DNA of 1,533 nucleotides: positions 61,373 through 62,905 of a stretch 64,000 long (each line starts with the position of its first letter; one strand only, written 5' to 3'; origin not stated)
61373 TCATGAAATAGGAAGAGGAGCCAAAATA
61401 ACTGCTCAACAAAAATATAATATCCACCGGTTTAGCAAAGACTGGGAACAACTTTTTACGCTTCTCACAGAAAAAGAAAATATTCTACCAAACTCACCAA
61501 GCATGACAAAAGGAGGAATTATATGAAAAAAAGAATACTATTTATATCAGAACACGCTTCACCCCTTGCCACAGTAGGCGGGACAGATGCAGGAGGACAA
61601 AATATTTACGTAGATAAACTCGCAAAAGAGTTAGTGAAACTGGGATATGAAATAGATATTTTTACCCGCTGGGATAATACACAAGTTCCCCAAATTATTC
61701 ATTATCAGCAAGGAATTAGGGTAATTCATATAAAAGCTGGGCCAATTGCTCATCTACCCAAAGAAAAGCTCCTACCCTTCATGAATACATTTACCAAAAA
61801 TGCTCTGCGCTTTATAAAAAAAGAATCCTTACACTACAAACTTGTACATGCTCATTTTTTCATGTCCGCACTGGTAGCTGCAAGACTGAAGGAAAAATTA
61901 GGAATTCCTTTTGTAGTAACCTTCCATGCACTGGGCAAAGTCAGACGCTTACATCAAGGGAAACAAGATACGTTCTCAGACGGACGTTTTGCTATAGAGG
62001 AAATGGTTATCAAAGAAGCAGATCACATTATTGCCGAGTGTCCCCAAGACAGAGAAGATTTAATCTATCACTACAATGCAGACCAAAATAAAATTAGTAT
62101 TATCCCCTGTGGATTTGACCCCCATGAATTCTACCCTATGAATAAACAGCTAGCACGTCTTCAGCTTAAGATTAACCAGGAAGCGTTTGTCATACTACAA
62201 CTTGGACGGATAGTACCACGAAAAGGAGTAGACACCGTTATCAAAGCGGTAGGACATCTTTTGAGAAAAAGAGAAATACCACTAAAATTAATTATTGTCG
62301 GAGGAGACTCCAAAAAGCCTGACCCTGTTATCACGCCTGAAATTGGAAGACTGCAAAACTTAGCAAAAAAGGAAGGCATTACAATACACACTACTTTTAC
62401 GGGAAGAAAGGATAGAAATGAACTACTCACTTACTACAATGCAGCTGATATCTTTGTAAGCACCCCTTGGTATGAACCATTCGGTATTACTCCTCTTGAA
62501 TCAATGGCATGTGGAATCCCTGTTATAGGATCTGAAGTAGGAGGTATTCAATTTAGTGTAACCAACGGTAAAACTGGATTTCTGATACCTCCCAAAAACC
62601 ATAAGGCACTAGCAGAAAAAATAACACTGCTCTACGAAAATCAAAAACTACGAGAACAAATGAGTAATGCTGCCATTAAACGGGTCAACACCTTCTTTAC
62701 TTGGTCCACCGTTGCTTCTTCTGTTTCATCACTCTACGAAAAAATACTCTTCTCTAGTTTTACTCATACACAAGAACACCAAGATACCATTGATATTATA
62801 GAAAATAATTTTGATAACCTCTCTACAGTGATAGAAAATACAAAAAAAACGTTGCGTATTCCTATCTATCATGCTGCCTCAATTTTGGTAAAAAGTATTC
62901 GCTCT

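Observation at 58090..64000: Heptose-flavoured glycan cluster with an unusual GT4-GmhA (sedoheptulose-7-P isomerase) fusion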

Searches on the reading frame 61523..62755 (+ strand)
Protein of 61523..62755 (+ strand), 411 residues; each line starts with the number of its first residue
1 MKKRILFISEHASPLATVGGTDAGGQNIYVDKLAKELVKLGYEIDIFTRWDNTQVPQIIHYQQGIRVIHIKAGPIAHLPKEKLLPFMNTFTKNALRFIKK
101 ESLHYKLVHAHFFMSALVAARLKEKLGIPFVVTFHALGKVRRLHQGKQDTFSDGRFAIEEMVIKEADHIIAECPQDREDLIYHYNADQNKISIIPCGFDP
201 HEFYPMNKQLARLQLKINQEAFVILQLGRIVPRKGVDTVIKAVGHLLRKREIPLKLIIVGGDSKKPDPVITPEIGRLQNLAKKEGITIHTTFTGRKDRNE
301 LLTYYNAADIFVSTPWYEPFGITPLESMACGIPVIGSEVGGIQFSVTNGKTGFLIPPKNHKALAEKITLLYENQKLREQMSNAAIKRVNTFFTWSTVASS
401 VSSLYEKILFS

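Call 29: search_solved_structures(query=window:61523-62755:+, max_evalue=1e-20, show_alignments=4)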
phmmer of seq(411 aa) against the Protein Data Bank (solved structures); distinct sequences matched with E-value up to 1e-20: 6.
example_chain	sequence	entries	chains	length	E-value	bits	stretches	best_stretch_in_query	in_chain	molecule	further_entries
6kih_A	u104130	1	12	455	1.3e-68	235.1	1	4-408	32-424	Tll1590 protein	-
3c48_A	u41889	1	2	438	5.1e-67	229.9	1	4-407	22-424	Predicted glycosyltransferases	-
3c4q_A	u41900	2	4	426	6.3e-67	229.6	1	4-407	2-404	Predicted glycosyltransferases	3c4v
6ldq_D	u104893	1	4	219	6.8e-30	107.7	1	1-199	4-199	Tll1590 protein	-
2r60_A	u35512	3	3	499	8.5e-28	100.8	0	21-202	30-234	Glycosyl transferase, group 1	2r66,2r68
6tvp_A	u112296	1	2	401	6.7e-22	81.3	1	106-408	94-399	Alpha-maltose-1-phosphate synthase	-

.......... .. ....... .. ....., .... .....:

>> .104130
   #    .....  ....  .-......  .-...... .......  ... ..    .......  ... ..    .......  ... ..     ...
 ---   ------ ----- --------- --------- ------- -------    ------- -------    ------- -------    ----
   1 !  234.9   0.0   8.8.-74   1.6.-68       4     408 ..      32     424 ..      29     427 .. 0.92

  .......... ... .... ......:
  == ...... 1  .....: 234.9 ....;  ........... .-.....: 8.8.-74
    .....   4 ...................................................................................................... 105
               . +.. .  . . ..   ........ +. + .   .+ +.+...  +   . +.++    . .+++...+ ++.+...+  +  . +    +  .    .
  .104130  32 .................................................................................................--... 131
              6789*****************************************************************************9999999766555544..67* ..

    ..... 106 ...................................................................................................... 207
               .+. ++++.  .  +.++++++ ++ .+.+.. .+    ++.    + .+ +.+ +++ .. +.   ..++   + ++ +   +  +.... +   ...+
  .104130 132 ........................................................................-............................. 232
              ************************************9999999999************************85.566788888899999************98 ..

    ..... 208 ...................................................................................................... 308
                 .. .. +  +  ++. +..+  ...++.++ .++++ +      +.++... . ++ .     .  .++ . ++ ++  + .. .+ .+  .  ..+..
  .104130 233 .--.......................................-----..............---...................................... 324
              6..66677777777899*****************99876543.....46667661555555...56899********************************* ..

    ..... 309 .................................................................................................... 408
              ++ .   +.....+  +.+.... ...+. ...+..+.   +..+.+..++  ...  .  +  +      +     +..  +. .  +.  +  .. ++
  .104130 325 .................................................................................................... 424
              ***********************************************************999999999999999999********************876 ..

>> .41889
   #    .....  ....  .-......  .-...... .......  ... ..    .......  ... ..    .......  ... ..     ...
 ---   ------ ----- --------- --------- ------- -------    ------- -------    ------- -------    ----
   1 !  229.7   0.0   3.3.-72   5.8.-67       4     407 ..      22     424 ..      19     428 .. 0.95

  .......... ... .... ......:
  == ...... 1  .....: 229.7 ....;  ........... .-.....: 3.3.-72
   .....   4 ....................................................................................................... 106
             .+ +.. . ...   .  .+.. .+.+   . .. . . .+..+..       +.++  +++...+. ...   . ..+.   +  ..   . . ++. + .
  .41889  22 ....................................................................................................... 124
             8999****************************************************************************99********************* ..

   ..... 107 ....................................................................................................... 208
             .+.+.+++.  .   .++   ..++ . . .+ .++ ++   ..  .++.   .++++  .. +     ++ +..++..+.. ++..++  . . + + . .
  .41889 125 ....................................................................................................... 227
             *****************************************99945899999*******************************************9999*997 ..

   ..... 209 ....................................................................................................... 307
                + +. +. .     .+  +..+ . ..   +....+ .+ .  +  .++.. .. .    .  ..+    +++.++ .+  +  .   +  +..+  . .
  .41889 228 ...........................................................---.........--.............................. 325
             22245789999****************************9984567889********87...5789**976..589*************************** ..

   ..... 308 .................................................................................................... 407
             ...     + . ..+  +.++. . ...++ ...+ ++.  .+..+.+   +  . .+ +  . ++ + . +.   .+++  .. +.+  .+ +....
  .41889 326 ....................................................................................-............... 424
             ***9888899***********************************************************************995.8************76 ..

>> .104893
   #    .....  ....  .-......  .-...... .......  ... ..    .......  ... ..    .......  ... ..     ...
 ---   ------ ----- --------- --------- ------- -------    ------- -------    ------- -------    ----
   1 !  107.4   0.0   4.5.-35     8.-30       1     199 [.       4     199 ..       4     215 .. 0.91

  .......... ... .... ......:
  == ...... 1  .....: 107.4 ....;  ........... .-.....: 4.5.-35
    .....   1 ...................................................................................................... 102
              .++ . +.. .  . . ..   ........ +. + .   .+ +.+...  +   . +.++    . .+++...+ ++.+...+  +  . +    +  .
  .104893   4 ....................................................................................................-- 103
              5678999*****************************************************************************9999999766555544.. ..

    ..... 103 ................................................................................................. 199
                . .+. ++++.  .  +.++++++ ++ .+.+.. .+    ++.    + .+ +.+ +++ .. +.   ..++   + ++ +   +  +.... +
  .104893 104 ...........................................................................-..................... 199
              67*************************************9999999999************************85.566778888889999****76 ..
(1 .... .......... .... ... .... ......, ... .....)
